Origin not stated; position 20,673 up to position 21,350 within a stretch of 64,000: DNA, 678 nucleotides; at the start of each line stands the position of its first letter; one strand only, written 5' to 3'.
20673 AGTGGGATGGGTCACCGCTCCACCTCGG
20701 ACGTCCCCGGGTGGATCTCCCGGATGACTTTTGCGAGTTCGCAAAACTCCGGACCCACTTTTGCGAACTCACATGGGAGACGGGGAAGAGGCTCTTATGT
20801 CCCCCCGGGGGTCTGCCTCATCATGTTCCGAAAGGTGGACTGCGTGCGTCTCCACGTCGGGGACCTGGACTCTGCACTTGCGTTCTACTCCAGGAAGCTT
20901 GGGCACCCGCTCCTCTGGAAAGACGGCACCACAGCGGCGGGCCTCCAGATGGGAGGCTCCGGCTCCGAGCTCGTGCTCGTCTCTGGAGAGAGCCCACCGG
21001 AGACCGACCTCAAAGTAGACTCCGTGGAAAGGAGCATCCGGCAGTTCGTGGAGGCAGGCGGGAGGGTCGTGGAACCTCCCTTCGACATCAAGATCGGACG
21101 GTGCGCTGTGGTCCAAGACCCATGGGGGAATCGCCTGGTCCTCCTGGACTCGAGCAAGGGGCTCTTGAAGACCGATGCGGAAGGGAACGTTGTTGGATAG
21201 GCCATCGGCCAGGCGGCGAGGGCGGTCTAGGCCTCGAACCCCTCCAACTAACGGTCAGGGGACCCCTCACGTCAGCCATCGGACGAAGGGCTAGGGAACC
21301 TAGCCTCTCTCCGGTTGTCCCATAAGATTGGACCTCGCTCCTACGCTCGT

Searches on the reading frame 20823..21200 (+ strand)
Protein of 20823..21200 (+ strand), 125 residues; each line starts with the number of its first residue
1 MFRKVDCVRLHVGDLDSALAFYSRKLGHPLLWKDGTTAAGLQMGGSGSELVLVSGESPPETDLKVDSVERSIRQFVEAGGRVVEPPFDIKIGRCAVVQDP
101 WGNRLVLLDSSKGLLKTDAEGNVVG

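Call 42: find_encoding_contigs(protein=window:20823-21200:+, flank=6000, max_places=10)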
Protein window:20823-21200:+ (125 aa): 10 contigs read that carry it; 8 places shown.
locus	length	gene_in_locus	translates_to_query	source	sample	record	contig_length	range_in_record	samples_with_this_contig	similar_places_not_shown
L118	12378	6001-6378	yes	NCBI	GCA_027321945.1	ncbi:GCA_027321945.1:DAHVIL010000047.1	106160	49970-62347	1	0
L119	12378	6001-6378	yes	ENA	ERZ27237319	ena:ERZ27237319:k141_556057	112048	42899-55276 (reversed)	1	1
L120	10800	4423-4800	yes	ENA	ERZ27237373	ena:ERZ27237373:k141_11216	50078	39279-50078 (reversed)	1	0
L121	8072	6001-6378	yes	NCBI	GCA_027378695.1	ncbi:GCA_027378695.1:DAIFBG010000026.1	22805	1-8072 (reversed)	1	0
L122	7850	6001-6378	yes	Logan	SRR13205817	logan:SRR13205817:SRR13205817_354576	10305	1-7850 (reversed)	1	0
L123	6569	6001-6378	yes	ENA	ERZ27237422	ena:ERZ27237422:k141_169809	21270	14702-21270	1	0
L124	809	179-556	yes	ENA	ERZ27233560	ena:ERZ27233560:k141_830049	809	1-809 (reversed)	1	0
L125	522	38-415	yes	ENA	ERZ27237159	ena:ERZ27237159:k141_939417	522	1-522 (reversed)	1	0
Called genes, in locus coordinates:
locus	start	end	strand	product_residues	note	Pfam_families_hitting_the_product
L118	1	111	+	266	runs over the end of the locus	PF25213:HVO_A0261_N, PF01022:HTH_5 (weak), PF12802:MarR_2 (weak), PF09339:HTH_IclR (faint), PF08350:FilR1_middle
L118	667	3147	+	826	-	PF22842:Pel9A-like_beta_helix, PF05048:NosD, PF13229:Beta_helix, PF00801:PKD, PF18911:PKD_4, PF00801:PKD, PF18911:PKD_4, PF00801:PKD, +1 more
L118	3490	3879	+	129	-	PF18029:Glyoxalase_6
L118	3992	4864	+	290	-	PF13358:DDE_3 (faint)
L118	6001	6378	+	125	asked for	PF00903:Glyoxalase, PF18029:Glyoxalase_6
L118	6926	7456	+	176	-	-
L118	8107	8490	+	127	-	PF01022:HTH_5, PF12840:HTH_20 (weak)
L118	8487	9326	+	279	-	PF13489:Methyltransf_23, PF01135:PCMT, PF01209:Ubie_methyltran, PF06325:PrmA, PF08241:Methyltransf_11, PF08242:Methyltransf_12, PF13649:Methyltransf_25, PF13847:Methyltransf_31, +1 more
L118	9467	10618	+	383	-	PF00155:Aminotran_1_2, PF01041:DegT_DnrJ_EryC1 (weak)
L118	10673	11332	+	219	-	PF04199:Cyclase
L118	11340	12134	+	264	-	PF23441:SDR, PF00106:adh_short, PF13561:adh_short_C2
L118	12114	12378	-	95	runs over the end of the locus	PF02311:AraC_binding, PF07883:Cupin_2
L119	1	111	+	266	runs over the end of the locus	PF25213:HVO_A0261_N, PF01022:HTH_5 (weak), PF12802:MarR_2 (weak), PF09339:HTH_IclR (faint), PF08350:FilR1_middle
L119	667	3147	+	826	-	PF22842:Pel9A-like_beta_helix, PF05048:NosD, PF13229:Beta_helix, PF00801:PKD, PF18911:PKD_4, PF00801:PKD, PF18911:PKD_4, PF00801:PKD, +1 more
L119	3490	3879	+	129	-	PF18029:Glyoxalase_6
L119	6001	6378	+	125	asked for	PF00903:Glyoxalase, PF18029:Glyoxalase_6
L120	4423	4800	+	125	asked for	PF00903:Glyoxalase, PF18029:Glyoxalase_6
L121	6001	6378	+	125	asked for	PF00903:Glyoxalase, PF18029:Glyoxalase_6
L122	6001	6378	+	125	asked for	PF00903:Glyoxalase, PF18029:Glyoxalase_6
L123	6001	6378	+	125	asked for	PF00903:Glyoxalase, PF18029:Glyoxalase_6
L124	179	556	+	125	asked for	PF00903:Glyoxalase, PF18029:Glyoxalase_6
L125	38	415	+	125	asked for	PF00903:Glyoxalase, PF18029:Glyoxalase_6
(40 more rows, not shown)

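Call 47: search_protein_families(library=ncbifam, max_evalue=0.1, proteins=[window:20823-21200:+])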
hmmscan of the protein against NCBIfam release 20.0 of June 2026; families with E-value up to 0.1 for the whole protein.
window:20823-21200:+ (125 aa): 5 families
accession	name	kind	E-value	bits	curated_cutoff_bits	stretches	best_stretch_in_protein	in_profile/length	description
NF053614.1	AfsKbindKbpAStmc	equivalog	8.3e-06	25.6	250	1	9-108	133-229/231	AfsK-binding protein KbpA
TIGR00068.2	glyox_I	equivalog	1.1e-05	25.3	120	0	9-34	6-31/143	lactoylglutathione lyase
NF001939.1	PRK00719.1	subfamily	0.0092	14.8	510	1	11-83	151-219/373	alkanesulfonate monooxygenase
TIGR03565.1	alk_sulf_monoox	equivalog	0.02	14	518.2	1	16-73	156-213/346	FMNH2-dependent alkanesulfonate monooxygenase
NF007629.0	PRK10291.1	equivalog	0.044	13.7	246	0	9-32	7-30/135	lactoylglutathione lyase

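Call 48: search_protein_families(library=phrogs, max_evalue=0.01, proteins=[window:20823-21200:+])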
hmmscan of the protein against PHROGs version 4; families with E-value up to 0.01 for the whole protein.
window:20823-21200:+ (125 aa): 1 family
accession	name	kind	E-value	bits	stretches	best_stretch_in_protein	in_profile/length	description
phrog_14937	-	unknown function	3.2e-05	25.2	1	4-110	4-127/130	-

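Call 52: find_homologous_proteins(query=window:20823-21200:+)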
Query window:20823-21200:+ (125 aa): 749 proteins with E <= 0.001 among 769 candidates; the best 120 are listed.
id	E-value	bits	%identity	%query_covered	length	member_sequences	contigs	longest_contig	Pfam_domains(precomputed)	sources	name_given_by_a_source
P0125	2.5e-76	272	100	100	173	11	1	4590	PF00903.32,PF18029.8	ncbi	-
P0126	4.0e-68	245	90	100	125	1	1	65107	PF00903.32,PF18029.8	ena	-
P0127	2.3e-65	236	86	99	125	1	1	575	PF00903.32,PF18029.8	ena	-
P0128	1.5e-49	185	69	100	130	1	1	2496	PF00903.32,PF18029.8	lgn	-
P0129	2.0e-48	182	69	99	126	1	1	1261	PF00903.32,PF18029.8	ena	-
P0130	2.7e-45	171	64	99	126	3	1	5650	PF22677.3,PF00903.32,PF18029.8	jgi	-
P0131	1.1e-44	169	65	99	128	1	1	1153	PF22677.3,PF00903.32,PF18029.8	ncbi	-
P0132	3.2e-44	168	63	99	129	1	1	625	PF22677.3,PF00903.32,PF18029.8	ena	-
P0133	2.2e-43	165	63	100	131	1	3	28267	PF00903.32,PF18029.8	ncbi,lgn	ncbi:MAG: VOC family protein [Armatimonadota bacterium]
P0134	9.7e-43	163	62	99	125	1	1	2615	PF00903.32,PF18029.8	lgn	-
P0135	1.1e-42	163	61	100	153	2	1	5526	PF00903.32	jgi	-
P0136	1.4e-42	163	61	100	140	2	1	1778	PF00903.32,PF18029.8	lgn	-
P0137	1.5e-42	163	61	100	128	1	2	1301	PF22677.3,PF00903.32,PF18029.8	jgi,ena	-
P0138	2.2e-42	162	62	100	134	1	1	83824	PF00903.32,PF18029.8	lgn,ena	-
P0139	2.2e-42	162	61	100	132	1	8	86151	PF00903.32,PF18029.8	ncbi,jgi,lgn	-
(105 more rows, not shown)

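Call 53: find_encoding_contigs(protein=P0126, flank=10000, max_places=3)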
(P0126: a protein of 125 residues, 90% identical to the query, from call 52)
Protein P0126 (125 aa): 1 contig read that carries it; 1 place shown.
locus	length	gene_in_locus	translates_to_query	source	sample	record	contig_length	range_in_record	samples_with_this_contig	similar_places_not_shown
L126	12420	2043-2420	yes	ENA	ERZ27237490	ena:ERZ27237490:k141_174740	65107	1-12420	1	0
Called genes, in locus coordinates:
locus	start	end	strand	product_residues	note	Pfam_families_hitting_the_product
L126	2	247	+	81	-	?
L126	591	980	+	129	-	PF18029:Glyoxalase_6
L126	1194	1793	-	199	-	PF00702:Hydrolase, PF13419:HAD_2, PF13242:Hydrolase_like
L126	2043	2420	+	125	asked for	PF00903:Glyoxalase, PF18029:Glyoxalase_6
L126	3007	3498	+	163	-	-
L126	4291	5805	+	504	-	PF04326:SLFN_AlbA_2 (weak), PF13749:HATPase_c_4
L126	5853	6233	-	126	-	-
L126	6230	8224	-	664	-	PF02463:SMC_N (faint), PF13476:AAA_23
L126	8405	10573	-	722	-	PF00270:DEAD, PF04851:ResIII, PF00271:Helicase_C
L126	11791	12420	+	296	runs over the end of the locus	-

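Call 66: search_protein_families(library=pfam, max_evalue=0.1, proteins=[L126:4276-5805:+, L126:5853-6233:-, L126:6230-8293:-, L126:8405-10690:-, L126:10582-12081:-, L126:1194-1793:-])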
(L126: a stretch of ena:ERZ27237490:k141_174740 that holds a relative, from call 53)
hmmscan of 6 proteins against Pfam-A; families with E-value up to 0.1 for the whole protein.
L126:4276-5805:+ (509 aa): 2 families
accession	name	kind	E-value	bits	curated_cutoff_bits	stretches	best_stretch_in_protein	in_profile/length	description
PF13749.12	HATPase_c_4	-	5.5e-09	36.3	26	1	346-410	15-82/89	Putative ATP-dependent DNA helicase recG C-terminal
PF04326.19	SLFN_AlbA_2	-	3.3e-08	34.5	25.3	1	23-145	1-110/118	Schlafen, AlbA_2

L126:5853-6233:- (126 aa): 1 family
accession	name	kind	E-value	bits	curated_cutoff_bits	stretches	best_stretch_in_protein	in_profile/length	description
PF15612.11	WHIM1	-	0.031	14.3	19.1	1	65-92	2-29/46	WSTF, HB1, Itc1p, MBD9 motif 1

L126:6230-8293:- (687 aa): 6 families
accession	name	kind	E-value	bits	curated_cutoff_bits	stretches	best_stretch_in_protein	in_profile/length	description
PF13476.12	AAA_23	-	1.9e-11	45.4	27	1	29-274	2-198/201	AAA domain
PF02463.25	SMC_N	-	8e-06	25.9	40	1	26-646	2-195/220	RecF/RecN/SMC N terminal domain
PF13514.12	AAA_27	-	9.2e-05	22.6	22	1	24-76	1-52/206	AAA domain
PF13558.12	SbcC_Walker_B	-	0.00035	21.2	27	1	580-634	26-88/90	SbcC/RAD50-like, Walker B motif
PF13555.12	AAA_29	-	0.012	15.8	27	0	27-66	2-38/61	P-loop containing region of AAA domain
PF22455.1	PqqF_C_3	-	0.032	14.6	27.9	0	96-120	28-52/128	PQQ synthase PqqF, C-terminal lobe domain 3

L126:8405-10690:- (761 aa): 7 families
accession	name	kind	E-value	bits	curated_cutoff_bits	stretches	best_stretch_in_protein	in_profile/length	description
PF04851.21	ResIII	-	6.1e-22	78.7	22.5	1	303-460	4-164/164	Type III restriction enzyme, res subunit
PF00271.37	Helicase_C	-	2.4e-15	57.2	23.5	1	575-680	6-109/110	Helicase conserved C-terminal domain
PF00270.35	DEAD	-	6.3e-12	46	26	1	306-459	3-161/167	DEAD/DEAH box helicase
PF00176.29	SNF2-rel_dom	-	3.1e-05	23.6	24.9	1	314-458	13-163/290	SNF2-related domain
PF22590.2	Cas3-like_C_2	-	0.02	15.6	27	1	586-680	3-104/106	CRISPR-associated nuclease/helicase Cas3, C-terminal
PF05872.18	HerA_C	-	0.023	13.8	22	1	309-352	12-55/502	Helicase HerA-like C-terminal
PF21835.1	YIEGIA_cap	-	0.05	13.7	24.1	0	581-609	14-41/58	Capping complex subunit for YIEGIA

L126:10582-12081:- (499 aa): 1 family
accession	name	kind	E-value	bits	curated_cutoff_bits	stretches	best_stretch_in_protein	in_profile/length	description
PF01555.25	N6_N4_Mtase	-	4.3e-25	89.4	26.7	1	223-475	1-216/221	DNA methylase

L126:1194-1793:- (199 aa): 5 families
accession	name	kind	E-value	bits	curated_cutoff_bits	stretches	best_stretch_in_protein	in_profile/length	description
PF13419.12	HAD_2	-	2.1e-19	70.7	23.8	1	58-174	62-177/178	Haloacid dehalogenase-like hydrolase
PF00702.32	Hydrolase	-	4.1e-18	66.9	26.4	1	49-169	72-191/191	haloacid dehalogenase-like hydrolase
PF13242.12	Hydrolase_like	-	2.7e-08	34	22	1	130-174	3-47/75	HAD-hyrolase-like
PF12710.13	HAD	-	0.0031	18.4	27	1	56-143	56-161/189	haloacid dehalogenase-like hydrolase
PF13344.12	Hydrolase_6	-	0.086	13.3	27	0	76-108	14-50/101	Haloacid dehalogenase-like hydrolase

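Call 68: search_protein_families(library=ncbifam, max_evalue=1, proteins=[L126:5853-6233:-, L126:6230-8293:-, L126:8405-10690:-])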
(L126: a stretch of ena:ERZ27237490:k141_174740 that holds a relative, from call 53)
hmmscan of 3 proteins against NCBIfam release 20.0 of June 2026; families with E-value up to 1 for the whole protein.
L126:5853-6233:- (126 aa): 2 families
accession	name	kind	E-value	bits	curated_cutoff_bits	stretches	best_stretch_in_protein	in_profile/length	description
NF011955.1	PRK15426.1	equivalog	0.073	11.2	408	1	13-78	493-555/564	cellulose biosynthesis regulator diguanylate cyclase DgcQ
TIGR04062.1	dnd_assoc_4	equivalog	0.18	11.9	74.25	0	13-48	5-44/151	DNA phosphorothioation-associated protein 4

L126:6230-8293:- (687 aa): 5 families
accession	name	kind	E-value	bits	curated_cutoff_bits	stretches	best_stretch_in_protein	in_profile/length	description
TIGR03185.1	DNA_S_dndD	equivalog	3.4e-42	144.7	245.85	1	24-681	1-647/650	DNA sulfur modification protein DndD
NF045487.1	ASRP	equivalog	8.6e-17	60.9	300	1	34-643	2-588/593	archaea-specific SMC-related protein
TIGR00618.1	sbcc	subfamily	2.2e-08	32.5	478.5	1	26-130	3-106/1043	exonuclease subunit SbcC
NF041751.2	sbcc_Staph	equivalog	2.3e-08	32.5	920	2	28-79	5-56/1007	exonuclease subunit SbcC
TIGR02673.1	FtsE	equivalog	0.042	13.5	264.85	1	587-641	138-187/214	cell division ATP-binding protein FtsE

L126:8405-10690:- (761 aa): 21 families
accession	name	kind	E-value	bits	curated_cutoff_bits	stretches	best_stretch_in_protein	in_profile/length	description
TIGR04095.1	dnd_restrict_1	equivalog_domain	1.3e-83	281.5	600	1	304-741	10-450/451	DNA phosphorothioation system restriction enzyme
NF042964.1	phospholipD_antiphage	equivalog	1.2e-13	50.3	1100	2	56-207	10-149/895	phospholipase D-like domain-containing anti-phage protein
NF041062.1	DpdE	equivalog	1.1e-10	40.2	500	1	501-697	445-656/1048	protein DpdE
NF010337.0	PRK13766.1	equivalog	4.2e-09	35.1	610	2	306-434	20-143/781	Hef nuclease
NF045503.1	repair_heli_XPB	equivalog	8.4e-07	27.9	610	1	306-457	187-334/548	DNA repair helicase XPB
NF046051.1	restrict_EcoAI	equivalog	5e-06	25.2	550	1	299-336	154-195/768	EcoAI/FtnUII family type I restriction enzme subunit R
TIGR01587.1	cas3_core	equivalog_domain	6.5e-06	25.5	102.45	1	558-689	193-329/358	CRISPR-associated helicase Cas3'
TIGR04121.1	DEXH_lig_assoc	equivalog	4.1e-05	21.5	850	2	302-368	13-84/804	ligase-associated DNA damage response DEXH box helicase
TIGR00643.1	recG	equivalog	9.1e-05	21.3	659.4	1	597-656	468-528/629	ATP-dependent DNA helicase RecG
TIGR03117.2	cas_csf4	equivalog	0.00011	20.5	400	1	310-367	139-197/800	type IV CRISPR-associated DEAD/DEAH-box helicase Csf4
TIGR00580.2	mfd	equivalog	0.00051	18.5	800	1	579-657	636-715/907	transcription-repair coupling factor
TIGR00614.1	recQ_fam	subfamily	0.00079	18.3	219.8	1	564-635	205-274/470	RecQ family ATP-dependent DNA helicase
NF003673.1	PRK05298.1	equivalog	0.00084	17.8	743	1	314-371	25-79/653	excinuclease ABC subunit UvrB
NF008521.0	PRK11448.1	equivalog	0.0023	16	729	1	248-339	363-454/1123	type I restriction-modification system endonuclease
TIGR00631.1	uvrb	equivalog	0.0029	15.9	750.1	1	314-371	25-79/658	excinuclease ABC subunit UvrB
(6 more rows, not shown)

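Call 70: find_encoding_contigs(protein=P0128, flank=5000, max_places=2)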
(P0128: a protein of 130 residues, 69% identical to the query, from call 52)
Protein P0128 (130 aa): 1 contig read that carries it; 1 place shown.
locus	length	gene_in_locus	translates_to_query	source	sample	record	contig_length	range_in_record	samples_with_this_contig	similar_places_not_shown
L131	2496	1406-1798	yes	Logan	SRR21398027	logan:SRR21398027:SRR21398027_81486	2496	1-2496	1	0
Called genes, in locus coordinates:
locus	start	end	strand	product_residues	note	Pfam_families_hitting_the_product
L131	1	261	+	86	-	?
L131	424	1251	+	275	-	PF00398:RrnaAD (weak), PF08241:Methyltransf_11, PF08242:Methyltransf_12, PF13649:Methyltransf_25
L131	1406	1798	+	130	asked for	PF00903:Glyoxalase, PF18029:Glyoxalase_6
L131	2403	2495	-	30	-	?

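Call 72: search_protein_families(library=phrogs, max_evalue=0.1, proteins=[L126:4276-5805:+, L126:5853-6233:-])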
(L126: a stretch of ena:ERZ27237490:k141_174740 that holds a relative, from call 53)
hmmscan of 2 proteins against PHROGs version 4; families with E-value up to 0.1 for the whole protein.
L126:4276-5805:+ (509 aa): 1 family
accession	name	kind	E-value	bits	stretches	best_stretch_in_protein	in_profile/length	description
phrog_12156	-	DNA, RNA and nucleotide metabolism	2.7e-33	116.4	1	23-505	18-481/485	DNA helicase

L126:5853-6233:- (126 aa): 0 families
